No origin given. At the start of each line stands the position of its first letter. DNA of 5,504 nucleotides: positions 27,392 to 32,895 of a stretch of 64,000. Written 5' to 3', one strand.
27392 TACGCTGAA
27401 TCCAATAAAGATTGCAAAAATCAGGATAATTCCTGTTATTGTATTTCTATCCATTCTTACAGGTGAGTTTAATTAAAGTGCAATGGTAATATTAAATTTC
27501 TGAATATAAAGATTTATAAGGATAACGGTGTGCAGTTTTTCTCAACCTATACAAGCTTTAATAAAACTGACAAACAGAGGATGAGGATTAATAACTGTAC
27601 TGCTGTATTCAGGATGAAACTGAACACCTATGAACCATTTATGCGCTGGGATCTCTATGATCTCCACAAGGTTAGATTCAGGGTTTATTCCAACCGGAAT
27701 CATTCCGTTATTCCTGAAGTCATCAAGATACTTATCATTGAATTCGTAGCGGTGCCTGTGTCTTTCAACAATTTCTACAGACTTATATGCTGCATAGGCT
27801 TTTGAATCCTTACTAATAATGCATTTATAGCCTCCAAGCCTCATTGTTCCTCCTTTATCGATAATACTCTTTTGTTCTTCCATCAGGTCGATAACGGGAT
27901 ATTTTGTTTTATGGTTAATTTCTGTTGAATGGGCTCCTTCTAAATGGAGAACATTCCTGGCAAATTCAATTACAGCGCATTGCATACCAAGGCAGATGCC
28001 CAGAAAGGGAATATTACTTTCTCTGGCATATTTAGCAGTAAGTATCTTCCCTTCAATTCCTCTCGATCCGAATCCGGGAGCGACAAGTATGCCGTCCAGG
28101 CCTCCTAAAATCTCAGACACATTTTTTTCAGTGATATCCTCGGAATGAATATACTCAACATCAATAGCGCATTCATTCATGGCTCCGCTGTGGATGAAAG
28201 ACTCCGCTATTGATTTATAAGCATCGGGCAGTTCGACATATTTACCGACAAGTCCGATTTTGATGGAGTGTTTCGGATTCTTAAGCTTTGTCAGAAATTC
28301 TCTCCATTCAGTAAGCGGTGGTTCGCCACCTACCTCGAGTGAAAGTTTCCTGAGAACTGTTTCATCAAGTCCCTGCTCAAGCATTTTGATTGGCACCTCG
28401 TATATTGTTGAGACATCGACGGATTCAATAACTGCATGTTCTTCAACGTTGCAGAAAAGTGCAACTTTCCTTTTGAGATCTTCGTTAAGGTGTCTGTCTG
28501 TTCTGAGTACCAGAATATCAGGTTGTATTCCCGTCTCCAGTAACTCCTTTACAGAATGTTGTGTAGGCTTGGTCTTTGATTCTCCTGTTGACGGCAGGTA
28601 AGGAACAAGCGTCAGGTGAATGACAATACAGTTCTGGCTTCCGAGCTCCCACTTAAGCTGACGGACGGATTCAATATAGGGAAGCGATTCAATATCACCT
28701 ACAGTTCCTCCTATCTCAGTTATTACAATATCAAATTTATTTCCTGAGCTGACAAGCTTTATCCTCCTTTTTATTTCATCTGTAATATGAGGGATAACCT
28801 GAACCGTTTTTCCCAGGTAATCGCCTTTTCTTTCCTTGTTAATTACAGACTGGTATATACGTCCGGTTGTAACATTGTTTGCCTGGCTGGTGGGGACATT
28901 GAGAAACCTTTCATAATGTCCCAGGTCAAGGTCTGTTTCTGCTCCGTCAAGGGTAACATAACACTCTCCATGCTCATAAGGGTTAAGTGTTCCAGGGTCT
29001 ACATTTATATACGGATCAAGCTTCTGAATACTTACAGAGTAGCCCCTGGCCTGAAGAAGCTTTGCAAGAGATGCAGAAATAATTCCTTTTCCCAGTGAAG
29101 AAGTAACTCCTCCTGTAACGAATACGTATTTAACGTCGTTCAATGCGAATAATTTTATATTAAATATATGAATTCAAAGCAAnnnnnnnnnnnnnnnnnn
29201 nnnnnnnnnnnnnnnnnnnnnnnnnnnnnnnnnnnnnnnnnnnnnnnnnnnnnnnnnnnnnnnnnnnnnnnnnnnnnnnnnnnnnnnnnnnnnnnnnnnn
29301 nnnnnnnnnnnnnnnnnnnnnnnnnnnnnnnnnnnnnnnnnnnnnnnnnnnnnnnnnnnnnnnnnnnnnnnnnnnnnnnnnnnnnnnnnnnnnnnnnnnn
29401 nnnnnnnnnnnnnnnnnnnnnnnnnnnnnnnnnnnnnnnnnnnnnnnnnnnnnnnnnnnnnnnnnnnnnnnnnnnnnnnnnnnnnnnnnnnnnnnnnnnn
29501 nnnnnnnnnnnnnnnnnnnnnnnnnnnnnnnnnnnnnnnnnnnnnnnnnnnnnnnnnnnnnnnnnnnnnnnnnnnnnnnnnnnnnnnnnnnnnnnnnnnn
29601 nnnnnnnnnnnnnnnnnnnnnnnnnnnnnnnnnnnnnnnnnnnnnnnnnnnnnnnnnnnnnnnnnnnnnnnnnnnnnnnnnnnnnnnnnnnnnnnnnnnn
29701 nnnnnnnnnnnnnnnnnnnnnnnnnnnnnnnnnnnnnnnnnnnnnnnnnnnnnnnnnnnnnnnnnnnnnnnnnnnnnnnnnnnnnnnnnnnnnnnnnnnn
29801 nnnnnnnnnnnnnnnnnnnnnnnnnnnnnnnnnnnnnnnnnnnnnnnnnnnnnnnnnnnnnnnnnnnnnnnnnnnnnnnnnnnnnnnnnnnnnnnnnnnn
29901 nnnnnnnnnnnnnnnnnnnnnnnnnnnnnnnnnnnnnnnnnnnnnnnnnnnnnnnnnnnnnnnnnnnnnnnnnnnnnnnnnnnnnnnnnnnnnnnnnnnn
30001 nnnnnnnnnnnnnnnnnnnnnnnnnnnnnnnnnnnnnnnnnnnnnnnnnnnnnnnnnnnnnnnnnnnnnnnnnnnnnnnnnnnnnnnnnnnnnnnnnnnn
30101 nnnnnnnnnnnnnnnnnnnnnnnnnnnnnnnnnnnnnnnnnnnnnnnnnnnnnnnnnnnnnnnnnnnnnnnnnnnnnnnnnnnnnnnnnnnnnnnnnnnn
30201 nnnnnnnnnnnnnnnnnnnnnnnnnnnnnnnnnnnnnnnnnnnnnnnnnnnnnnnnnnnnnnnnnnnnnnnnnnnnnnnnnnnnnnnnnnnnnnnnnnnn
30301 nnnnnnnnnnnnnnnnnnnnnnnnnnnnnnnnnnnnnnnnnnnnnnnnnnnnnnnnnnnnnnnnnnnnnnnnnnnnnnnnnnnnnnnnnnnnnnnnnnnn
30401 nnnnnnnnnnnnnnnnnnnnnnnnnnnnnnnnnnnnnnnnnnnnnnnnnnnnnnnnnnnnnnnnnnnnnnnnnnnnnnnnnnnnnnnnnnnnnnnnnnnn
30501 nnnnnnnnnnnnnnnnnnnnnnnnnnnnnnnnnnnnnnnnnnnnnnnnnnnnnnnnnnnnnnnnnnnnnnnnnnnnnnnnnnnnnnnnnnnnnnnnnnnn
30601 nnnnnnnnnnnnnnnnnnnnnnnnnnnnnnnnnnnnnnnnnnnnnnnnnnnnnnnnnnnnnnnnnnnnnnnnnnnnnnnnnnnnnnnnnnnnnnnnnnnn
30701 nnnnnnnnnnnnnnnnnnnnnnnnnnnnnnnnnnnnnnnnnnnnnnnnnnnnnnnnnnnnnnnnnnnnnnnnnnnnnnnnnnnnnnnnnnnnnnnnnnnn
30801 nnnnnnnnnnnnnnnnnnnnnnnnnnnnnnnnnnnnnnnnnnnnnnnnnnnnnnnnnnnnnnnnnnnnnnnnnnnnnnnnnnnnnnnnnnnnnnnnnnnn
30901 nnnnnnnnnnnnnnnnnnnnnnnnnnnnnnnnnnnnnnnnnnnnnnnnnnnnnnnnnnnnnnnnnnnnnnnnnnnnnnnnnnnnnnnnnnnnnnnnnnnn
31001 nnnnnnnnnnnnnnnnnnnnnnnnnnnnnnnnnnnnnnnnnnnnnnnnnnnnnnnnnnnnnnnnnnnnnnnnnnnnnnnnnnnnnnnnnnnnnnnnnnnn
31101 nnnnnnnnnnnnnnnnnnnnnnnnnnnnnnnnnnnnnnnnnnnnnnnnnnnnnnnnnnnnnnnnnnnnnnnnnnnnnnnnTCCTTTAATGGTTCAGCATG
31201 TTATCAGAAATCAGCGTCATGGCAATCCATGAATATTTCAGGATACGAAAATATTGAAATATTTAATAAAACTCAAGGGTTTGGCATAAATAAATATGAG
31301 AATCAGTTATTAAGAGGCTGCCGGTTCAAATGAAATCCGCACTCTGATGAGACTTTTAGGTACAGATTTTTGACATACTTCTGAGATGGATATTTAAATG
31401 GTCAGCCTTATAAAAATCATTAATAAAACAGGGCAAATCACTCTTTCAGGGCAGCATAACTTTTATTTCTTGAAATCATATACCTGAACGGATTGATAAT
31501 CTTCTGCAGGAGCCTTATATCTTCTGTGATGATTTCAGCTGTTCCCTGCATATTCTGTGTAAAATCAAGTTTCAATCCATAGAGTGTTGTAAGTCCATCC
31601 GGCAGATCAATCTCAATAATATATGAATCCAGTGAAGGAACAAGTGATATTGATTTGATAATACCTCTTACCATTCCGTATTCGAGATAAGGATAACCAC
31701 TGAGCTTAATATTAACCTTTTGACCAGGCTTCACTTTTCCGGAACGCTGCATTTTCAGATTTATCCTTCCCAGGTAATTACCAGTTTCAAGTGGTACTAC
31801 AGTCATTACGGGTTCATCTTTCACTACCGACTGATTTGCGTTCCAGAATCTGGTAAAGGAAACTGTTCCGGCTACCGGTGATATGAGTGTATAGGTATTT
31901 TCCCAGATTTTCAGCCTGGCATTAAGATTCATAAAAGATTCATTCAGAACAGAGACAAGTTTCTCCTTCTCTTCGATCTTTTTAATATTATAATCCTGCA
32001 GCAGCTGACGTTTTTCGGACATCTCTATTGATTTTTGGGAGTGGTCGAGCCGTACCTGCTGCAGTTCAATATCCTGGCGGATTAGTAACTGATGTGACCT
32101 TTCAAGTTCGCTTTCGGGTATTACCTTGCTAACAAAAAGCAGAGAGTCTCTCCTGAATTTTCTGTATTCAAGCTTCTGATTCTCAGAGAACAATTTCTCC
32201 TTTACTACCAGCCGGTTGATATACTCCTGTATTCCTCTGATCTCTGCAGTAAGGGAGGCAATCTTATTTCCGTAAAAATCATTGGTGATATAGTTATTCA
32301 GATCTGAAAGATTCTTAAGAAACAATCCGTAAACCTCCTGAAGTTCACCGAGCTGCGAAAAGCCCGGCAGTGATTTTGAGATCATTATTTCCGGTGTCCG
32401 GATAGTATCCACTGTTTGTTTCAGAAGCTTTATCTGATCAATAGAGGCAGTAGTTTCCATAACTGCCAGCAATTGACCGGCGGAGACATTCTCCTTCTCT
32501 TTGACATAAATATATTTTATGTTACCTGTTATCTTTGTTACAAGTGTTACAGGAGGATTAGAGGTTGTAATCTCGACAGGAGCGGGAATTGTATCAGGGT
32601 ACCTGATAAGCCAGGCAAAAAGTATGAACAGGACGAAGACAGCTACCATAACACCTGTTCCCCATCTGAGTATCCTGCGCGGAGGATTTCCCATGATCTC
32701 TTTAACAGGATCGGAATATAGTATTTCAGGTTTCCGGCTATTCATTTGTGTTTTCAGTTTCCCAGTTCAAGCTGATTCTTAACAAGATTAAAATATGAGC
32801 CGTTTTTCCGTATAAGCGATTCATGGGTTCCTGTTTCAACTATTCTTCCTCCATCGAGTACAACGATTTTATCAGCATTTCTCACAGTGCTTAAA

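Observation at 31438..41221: Candidate undescribed module: GG-leader peptide, C39-ABC/HlyD exporter, periplasmic TPR-CHAT protease, sigma/anti-sigma-like pair and sensor-less histidine kinase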

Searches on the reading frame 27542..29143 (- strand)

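Call 68: search_protein_families(library=ncbifam, proteins=[window:27542-29143:-], max_evalue=0.00001)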
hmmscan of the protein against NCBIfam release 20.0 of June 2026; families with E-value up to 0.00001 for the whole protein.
window:27542-29143:- (533 aa): 7 families
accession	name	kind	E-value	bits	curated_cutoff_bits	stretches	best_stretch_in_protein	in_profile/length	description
NF003792.0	PRK05380.1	equivalog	9.6e-252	836.4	308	1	4-532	3-527/534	CTP synthase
TIGR00337.1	PyrG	equivalog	6e-241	800.6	462.75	1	4-530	3-526/526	glutamine hydrolyzing CTP synthase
NF004836.1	PRK06186.1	equivalog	4.5e-40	137.2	260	1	294-531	1-227/228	CTP synthase C-terminal region-related (seleno)protein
NF005849.0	PRK07765.1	equivalog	1.6e-07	30.8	308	1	324-398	22-97/219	aminodeoxychorismate/anthranilate synthase component II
NF001975.0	PRK00758.1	equivalog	2.8e-07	30.3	198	0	340-398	35-89/185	GMP synthase subunit A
TIGR00888.1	guaA_Nterm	equivalog_domain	1.8e-06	27.5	172.15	0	337-400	32-93/188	glutamine-hydrolyzing GMP synthase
TIGR01368.1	CPSaseIIsmall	equivalog_domain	2.9e-06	26.5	307.35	0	342-406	212-275/361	glutamine-hydrolyzing carbamoyl-phosphate synthase small subunit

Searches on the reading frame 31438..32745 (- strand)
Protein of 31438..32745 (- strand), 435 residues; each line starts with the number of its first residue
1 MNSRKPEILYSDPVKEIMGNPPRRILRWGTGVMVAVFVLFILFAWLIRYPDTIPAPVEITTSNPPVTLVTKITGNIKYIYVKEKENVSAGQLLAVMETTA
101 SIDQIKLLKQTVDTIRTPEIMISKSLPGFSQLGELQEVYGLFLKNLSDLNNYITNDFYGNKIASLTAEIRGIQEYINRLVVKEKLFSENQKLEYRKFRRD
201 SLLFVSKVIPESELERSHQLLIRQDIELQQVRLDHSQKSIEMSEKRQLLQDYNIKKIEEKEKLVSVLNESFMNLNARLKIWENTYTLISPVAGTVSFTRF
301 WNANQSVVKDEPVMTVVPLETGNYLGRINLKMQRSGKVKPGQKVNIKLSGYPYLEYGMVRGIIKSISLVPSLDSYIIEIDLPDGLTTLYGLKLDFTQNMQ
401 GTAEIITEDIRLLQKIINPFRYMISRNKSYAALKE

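Call 3: search_protein_families(library=pfam, proteins=[window:31438-32745:-], max_evalue=0.01)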
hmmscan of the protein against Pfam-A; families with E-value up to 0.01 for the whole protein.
window:31438-32745:- (435 aa): 1 family
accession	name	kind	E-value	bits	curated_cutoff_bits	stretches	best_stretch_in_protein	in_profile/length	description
PF13437.12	HlyD_3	-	1.1e-10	42.6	22.2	1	286-368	1-78/106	HlyD family secretion protein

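Call 5: search_protein_families(library=ncbifam, proteins=[window:31438-32745:-], max_evalue=0.1)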
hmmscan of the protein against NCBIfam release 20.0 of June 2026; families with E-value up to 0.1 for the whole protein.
window:31438-32745:- (435 aa): 7 families
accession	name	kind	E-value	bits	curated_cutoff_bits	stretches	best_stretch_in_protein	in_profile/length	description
TIGR01843.1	type_I_hlyD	subfamily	5.7e-25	88.2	208.65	1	24-421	2-412/422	HlyD family type I secretion periplasmic adaptor subunit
TIGR00998.1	8a0101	subfamily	1.9e-12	46.8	390.8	1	32-362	8-281/334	EmrA/EmrK family multidrug efflux transporter periplasmic adaptor subunit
TIGR01730.1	RND_mfp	subfamily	0.00017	20.7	94.9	1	66-106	27-67/322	efflux RND transporter periplasmic adaptor subunit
NF005553.0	PRK07217.1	subfamily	0.017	14.5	353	1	209-339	40-159/311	replication factor A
NF008606.0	PRK11578.1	equivalog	0.042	13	342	0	70-116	66-112/371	macrolide transporter subunit MacA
TIGR02971.1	heterocyst_DevB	subfamily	0.046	13.1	129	0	75-102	26-53/327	ABC exporter membrane fusion protein, DevB family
NF002939.0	PRK03598.1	equivalog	0.082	12.1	393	0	277-355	197-272/332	secretion protein HlyD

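Call 26: search_protein_families(library=padloc, proteins=[window:31438-32745:-], max_evalue=0.001)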
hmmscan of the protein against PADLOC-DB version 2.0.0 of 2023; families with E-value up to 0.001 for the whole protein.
window:31438-32745:- (435 aa): 0 families
